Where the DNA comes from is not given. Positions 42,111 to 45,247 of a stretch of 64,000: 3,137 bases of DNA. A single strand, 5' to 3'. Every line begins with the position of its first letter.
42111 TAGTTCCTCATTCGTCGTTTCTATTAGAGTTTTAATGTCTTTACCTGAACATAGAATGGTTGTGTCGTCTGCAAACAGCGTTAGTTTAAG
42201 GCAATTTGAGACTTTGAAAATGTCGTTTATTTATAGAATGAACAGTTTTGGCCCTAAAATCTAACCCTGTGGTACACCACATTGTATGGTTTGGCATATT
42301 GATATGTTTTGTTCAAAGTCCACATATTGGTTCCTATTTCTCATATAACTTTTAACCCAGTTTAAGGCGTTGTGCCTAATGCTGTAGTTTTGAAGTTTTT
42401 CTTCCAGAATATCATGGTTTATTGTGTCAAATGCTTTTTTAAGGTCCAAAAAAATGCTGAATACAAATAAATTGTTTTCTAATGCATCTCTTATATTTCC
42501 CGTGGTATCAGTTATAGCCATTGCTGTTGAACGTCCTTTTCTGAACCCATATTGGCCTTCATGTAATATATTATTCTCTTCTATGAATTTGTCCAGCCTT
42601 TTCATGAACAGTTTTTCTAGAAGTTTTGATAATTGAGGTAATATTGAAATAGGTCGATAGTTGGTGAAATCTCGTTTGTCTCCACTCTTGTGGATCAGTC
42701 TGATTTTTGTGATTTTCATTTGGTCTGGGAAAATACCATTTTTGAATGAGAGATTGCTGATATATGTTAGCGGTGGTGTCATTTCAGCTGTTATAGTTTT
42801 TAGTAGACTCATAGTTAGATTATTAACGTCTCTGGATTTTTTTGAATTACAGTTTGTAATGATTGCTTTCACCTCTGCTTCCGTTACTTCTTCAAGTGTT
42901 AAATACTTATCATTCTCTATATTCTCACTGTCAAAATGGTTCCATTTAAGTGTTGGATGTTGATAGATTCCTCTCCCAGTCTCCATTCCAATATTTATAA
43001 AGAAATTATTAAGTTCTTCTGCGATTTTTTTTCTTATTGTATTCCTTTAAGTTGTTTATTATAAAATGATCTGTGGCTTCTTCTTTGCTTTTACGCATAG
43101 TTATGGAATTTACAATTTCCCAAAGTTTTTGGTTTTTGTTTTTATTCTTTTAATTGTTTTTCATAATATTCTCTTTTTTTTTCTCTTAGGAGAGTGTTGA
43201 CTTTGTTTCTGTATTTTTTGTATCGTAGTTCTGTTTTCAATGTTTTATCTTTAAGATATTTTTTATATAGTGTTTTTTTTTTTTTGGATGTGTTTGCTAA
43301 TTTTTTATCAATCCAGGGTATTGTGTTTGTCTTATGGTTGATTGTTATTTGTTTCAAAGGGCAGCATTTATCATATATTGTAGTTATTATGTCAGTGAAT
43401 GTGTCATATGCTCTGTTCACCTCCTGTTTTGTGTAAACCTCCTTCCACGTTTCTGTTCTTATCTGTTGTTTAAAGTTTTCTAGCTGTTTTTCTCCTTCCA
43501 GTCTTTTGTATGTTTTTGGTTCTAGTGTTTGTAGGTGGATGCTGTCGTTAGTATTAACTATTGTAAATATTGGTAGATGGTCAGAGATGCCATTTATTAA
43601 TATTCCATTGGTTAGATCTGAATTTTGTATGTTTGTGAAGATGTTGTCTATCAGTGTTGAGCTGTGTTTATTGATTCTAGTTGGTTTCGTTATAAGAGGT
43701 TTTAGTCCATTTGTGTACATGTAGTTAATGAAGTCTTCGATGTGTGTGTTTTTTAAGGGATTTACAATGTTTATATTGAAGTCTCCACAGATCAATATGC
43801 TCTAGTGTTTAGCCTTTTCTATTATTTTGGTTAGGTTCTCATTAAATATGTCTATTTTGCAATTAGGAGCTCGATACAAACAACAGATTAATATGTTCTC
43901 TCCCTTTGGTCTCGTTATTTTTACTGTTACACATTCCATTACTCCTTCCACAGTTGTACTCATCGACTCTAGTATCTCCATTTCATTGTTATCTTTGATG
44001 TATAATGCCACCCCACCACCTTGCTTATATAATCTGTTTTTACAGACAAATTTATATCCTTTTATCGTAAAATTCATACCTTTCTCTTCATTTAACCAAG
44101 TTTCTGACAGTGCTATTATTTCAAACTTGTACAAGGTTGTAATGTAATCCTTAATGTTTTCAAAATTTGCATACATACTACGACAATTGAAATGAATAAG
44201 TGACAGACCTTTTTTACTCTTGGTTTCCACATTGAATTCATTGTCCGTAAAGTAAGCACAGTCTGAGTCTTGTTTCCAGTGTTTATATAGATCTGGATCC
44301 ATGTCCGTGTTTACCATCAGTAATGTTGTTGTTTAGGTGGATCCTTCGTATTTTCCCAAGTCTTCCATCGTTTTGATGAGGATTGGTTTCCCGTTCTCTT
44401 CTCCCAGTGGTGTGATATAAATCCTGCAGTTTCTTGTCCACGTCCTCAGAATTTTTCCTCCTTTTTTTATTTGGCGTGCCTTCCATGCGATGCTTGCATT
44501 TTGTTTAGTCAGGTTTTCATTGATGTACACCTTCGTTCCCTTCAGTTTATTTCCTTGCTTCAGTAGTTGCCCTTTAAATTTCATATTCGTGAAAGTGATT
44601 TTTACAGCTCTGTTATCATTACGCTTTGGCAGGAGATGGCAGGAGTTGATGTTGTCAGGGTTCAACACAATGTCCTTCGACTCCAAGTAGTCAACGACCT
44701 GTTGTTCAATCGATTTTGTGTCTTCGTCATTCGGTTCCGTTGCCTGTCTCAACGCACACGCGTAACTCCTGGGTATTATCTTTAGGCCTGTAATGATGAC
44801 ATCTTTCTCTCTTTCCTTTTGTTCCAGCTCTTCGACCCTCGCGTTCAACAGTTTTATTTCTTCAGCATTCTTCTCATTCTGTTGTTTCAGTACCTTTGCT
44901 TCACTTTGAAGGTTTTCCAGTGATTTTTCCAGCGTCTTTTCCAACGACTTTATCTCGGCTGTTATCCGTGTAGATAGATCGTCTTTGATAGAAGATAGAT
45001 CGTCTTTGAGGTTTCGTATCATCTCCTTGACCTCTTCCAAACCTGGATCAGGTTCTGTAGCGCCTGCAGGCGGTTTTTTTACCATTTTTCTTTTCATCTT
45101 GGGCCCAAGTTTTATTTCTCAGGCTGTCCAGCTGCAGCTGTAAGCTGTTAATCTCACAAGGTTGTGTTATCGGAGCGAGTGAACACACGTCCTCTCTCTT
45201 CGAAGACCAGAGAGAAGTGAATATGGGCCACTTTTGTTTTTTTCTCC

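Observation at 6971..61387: Six-gene tandem array of TAAR-type olfactory receptors with the double-aspartate (D3.32 + D5.42) diamine-receptor signature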

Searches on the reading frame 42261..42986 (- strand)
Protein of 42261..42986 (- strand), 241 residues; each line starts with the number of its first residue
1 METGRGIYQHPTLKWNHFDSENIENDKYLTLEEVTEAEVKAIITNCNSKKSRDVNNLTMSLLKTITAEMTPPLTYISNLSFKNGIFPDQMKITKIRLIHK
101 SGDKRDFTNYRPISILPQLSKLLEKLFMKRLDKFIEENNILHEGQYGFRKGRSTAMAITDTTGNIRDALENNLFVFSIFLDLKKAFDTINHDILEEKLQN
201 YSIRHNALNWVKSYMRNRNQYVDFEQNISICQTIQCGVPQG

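Call 42: search_protein_families(library=pfam, proteins=[window:42261-42986:-], max_evalue=0.01)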
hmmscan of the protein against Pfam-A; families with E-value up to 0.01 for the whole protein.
window:42261-42986:- (241 aa): 1 family
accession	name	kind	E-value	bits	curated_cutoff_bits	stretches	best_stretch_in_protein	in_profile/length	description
PF00078.32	RVT_1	-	1.2e-22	81.1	29.6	1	104-241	3-122/205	Reverse transcriptase (RNA-dependent DNA polymerase)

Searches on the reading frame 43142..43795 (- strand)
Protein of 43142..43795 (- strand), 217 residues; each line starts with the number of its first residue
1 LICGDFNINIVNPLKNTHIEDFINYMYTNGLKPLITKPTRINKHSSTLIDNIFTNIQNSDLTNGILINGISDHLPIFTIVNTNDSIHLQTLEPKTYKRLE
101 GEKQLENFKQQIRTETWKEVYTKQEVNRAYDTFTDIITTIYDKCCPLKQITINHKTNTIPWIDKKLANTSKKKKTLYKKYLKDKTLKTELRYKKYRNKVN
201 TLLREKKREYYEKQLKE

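Call 42: search_protein_families(library=pfam, proteins=[window:43142-43795:-], max_evalue=0.01)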
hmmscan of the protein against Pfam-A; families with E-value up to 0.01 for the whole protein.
window:43142-43795:- (217 aa): 1 family
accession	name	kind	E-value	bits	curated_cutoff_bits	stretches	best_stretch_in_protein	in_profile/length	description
PF14529.12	Exo_endo_phos_2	-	0.00054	20.2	27.4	1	2-77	35-117/117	Endonuclease-reverse transcriptase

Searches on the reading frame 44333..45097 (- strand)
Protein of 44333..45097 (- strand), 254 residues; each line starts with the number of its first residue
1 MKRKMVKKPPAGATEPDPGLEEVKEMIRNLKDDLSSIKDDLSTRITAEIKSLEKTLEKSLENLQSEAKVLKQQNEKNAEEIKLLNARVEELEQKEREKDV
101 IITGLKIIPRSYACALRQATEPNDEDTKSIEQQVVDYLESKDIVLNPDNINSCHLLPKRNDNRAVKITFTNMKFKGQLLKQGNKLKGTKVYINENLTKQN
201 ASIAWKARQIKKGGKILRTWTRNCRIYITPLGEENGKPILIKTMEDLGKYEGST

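Call 42: search_protein_families(library=pfam, proteins=[window:44333-45097:-], max_evalue=0.01)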
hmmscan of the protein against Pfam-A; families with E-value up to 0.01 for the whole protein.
window:44333-45097:- (254 aa): 2 families
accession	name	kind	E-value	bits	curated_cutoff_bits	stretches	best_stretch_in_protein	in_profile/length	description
PF08287.16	DASH_Spc19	-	0.0039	17.5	26.3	1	32-97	48-113/155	Spc19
PF19121.6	DUF5805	-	0.0068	17.2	28.5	0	17-69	8-58/67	Family of unknown function (DUF5805)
